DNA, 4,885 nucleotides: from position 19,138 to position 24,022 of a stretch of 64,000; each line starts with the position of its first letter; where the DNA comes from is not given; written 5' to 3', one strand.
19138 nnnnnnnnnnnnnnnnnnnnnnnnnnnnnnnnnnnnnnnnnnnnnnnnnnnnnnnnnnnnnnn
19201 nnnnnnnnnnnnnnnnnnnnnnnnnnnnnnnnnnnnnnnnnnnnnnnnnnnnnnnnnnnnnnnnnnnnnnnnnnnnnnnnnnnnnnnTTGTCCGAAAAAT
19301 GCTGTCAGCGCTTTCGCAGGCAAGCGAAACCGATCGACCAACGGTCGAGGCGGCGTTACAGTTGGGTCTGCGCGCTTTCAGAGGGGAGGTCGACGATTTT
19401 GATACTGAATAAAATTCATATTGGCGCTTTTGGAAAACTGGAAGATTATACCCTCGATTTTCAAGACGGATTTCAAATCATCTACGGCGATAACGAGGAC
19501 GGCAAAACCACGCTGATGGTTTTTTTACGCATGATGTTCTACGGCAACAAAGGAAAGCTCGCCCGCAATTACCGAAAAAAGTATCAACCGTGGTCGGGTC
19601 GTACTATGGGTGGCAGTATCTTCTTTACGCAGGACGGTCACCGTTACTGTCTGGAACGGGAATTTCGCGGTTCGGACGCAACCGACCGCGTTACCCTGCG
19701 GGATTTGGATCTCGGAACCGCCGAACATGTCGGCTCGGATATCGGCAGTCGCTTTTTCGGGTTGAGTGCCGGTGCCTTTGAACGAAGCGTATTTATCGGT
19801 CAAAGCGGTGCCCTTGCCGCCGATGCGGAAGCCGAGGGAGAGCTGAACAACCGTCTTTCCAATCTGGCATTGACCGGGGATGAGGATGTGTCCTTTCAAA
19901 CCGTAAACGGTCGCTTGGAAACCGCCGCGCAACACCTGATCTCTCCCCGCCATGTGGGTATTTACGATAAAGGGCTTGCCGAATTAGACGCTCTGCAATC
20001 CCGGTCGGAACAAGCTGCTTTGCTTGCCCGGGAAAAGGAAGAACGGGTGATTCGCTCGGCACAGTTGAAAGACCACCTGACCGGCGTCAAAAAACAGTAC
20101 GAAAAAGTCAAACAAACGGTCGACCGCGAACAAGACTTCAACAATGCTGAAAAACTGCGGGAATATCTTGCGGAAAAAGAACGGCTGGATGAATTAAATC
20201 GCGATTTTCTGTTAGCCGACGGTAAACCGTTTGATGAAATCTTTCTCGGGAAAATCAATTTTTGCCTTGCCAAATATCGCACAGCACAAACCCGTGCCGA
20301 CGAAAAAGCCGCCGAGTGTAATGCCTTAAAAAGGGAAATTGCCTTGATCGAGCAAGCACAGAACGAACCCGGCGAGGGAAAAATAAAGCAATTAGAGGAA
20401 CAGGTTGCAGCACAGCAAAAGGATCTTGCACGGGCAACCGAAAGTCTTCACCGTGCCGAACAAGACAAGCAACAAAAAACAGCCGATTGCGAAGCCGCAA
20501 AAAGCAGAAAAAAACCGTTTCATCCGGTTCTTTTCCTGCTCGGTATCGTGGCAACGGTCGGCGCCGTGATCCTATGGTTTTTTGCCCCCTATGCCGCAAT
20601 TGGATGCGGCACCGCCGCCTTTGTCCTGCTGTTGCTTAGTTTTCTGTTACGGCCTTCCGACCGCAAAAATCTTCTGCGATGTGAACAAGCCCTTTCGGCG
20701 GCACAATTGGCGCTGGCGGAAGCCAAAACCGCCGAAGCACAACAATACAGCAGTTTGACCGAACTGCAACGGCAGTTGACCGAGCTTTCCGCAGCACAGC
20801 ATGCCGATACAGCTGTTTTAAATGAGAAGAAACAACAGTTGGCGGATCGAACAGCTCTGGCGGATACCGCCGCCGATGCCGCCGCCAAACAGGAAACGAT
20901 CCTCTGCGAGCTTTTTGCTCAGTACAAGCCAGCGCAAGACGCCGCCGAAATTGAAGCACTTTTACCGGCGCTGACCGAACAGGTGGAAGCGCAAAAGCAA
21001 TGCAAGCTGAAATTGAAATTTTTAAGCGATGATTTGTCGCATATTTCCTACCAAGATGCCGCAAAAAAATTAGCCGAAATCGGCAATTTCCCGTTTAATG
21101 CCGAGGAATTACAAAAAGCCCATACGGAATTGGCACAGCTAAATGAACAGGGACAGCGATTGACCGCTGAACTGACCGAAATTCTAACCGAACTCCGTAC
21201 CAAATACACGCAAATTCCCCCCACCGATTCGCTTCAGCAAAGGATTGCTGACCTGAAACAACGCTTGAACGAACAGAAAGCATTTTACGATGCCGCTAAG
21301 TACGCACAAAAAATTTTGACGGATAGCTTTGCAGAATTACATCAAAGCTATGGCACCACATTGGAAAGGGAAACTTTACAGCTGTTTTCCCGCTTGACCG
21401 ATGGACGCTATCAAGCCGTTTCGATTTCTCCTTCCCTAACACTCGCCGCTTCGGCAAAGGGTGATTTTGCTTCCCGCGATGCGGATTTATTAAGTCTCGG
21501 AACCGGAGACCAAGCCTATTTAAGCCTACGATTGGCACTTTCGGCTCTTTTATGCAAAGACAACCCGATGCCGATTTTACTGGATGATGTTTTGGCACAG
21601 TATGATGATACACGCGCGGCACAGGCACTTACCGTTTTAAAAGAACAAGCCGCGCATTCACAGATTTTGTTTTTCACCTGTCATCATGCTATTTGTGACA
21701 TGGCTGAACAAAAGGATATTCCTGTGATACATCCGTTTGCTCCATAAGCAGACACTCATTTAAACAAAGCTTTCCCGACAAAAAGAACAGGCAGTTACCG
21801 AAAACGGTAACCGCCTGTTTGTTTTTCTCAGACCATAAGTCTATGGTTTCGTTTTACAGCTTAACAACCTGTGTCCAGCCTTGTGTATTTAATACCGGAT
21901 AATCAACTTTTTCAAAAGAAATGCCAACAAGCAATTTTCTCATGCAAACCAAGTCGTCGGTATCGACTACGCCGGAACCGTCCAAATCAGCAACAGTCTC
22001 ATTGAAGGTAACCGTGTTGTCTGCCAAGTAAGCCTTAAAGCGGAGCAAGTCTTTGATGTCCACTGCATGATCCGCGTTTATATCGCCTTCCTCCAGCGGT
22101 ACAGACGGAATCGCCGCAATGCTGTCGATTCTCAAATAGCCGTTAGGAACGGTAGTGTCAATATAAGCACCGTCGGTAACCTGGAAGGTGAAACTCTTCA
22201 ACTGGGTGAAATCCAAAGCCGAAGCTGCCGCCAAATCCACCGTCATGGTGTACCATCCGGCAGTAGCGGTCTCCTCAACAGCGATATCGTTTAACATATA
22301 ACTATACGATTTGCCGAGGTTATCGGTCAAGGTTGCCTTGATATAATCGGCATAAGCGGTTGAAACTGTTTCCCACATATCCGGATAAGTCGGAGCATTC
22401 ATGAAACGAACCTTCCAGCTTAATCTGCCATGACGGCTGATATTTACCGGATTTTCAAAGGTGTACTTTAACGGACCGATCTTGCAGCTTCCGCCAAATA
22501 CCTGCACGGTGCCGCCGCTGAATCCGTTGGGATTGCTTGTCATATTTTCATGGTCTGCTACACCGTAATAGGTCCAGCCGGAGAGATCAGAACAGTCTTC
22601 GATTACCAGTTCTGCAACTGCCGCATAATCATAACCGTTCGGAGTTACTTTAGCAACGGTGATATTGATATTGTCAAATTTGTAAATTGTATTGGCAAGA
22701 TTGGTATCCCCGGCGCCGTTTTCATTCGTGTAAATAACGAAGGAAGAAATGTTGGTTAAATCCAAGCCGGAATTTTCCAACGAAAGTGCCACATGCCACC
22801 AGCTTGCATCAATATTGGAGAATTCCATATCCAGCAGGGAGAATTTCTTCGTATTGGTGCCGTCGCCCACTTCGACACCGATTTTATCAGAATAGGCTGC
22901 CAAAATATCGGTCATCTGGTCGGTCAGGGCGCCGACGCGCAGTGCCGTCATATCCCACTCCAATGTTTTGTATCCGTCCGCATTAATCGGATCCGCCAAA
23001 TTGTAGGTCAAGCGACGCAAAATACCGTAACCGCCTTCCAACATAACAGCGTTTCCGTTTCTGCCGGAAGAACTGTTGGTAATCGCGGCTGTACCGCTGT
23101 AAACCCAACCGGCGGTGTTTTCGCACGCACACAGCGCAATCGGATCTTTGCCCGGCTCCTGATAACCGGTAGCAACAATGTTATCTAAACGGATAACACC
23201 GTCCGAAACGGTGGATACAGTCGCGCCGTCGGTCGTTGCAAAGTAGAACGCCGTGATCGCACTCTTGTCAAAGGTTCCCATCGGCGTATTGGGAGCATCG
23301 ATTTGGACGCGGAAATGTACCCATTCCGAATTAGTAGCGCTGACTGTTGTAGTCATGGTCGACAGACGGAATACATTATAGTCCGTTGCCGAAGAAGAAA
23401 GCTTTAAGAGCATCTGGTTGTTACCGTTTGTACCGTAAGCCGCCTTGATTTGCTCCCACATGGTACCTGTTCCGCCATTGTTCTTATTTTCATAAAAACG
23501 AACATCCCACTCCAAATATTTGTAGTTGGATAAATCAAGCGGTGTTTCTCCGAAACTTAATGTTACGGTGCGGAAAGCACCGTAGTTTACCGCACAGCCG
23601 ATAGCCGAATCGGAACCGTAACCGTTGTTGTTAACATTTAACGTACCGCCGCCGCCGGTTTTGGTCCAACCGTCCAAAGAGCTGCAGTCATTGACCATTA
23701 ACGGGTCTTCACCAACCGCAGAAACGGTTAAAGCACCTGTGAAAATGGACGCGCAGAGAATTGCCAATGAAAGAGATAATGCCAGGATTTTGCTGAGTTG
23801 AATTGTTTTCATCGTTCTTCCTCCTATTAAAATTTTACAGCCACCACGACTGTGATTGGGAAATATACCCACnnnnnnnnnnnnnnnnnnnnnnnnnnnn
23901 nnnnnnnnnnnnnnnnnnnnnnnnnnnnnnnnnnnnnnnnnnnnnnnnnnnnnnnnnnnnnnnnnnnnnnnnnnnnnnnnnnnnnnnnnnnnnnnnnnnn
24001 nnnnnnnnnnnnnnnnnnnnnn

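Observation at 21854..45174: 23-kb, 12-gene Gram-positive polysaccharide-utilisation operon whose extracellular components are all poorly characterised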

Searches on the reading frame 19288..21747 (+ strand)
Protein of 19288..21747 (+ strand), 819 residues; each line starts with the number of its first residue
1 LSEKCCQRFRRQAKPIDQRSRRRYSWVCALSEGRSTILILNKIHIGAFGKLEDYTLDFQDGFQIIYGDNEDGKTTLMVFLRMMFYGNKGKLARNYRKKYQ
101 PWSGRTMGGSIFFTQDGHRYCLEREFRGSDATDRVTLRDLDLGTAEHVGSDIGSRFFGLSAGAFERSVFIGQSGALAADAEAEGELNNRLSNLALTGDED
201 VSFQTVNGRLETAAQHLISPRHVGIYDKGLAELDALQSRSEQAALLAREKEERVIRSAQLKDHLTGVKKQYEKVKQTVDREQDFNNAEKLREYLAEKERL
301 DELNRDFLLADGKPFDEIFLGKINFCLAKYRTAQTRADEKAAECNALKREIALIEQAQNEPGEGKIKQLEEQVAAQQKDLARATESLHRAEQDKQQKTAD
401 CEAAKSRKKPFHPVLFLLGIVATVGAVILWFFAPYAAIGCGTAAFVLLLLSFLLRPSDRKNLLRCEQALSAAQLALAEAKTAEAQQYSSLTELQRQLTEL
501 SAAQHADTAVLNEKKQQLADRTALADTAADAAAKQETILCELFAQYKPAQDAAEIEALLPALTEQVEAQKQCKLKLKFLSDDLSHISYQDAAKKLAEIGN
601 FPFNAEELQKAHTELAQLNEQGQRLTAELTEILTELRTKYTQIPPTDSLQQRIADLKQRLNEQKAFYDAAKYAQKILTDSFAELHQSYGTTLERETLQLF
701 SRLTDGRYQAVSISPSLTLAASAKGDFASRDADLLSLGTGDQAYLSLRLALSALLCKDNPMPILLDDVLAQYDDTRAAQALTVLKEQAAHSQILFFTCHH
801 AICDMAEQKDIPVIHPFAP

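Call 9: search_protein_families(library=pfam, proteins=[window:19288-21747:+], max_evalue=0.01)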
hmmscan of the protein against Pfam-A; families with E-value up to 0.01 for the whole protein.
window:19288-21747:+ (819 aa): 4 families
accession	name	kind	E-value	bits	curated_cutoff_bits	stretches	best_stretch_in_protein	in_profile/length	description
PF02463.25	SMC_N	-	2.9e-09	37.1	40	1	532-807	135-206/220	RecF/RecN/SMC N terminal domain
PF13514.12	AAA_27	-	2.3e-08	34.3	22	1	40-100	3-66/206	AAA domain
PF13175.12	AAA_15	-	7.5e-07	29.5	32.1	1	40-87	3-50/374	AAA ATPase domain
PF13476.12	AAA_23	-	4.2e-06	28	27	1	42-301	1-190/201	AAA domain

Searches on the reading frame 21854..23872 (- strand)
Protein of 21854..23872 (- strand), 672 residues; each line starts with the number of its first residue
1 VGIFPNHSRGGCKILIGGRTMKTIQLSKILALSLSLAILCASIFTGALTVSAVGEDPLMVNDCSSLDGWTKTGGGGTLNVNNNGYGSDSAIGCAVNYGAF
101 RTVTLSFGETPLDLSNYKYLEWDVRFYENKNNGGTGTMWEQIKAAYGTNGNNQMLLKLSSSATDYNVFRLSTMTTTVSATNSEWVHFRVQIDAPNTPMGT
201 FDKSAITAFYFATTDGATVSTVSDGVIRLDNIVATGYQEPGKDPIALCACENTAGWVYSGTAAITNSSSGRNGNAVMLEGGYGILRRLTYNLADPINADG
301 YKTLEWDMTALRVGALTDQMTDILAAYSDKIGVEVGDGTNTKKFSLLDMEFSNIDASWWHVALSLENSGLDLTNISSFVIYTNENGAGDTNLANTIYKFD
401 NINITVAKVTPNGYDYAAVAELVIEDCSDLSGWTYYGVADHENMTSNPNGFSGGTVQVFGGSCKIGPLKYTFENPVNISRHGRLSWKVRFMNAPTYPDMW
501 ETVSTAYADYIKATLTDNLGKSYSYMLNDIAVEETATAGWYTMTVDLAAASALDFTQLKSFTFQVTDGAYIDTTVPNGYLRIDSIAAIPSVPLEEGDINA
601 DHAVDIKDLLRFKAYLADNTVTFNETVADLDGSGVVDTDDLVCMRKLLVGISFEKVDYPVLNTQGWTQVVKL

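Call 4: search_protein_families(library=pfam, proteins=[window:21854-23872:-], max_evalue=0.01)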
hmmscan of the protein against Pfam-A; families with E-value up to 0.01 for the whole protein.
window:21854-23872:- (672 aa): 1 family
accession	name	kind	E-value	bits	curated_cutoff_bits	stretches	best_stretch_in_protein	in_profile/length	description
PF00404.24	Dockerin_1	-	2.8e-06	27.9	22.9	1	596-647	2-55/57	Dockerin type I domain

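Call 15: search_solved_structures(query=window:21854-23872:-, max_evalue=1)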
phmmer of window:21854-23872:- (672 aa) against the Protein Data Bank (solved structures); distinct sequences matched with E-value up to 1: 11.
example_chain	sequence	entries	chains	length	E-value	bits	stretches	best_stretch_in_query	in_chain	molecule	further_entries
6kgc_B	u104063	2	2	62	0.0011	20.6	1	596-646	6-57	And cellulose-binding endoglucanase family 9 CelL ortholog dockerin domain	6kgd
8x39_A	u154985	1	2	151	0.005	18.3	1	594-650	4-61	Serine protease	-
5lxv_B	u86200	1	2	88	0.0052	18.3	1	595-651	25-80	Carbohydrate-binding protein WP_009985128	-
8x3a_A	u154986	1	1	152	0.0053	18.3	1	594-650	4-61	Serine protease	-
2yik_A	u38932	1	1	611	0.0096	17.4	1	567-649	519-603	ENDOGLUCANASE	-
6kg9_A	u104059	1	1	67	0.011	17.2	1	596-646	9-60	And cellulose-binding endoglucanase family 9 CelL ortholog dockerin domain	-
6kge_D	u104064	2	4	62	0.025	16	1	596-644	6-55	And cellulose-binding endoglucanase family 9 CelL ortholog dockerin domain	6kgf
1daq_A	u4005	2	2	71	0.047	15.1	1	596-648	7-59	ENDOGLUCANASE SS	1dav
2mte_A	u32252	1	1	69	0.047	15.1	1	596-648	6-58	Cellulose 1,4-beta-cellobiosidase (reducing end) CelS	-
3ul4_B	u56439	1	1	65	0.05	15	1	595-651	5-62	Cellulosome enzyme, dockerin type I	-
4dh2_B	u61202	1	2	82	0.57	11.5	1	596-650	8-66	Dockerin type 1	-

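Call 22: search_protein_families(library=ncbifam, proteins=[window:21854-23872:-], max_evalue=0.01)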
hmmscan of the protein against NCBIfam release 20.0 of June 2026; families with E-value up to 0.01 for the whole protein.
window:21854-23872:- (672 aa): 0 families
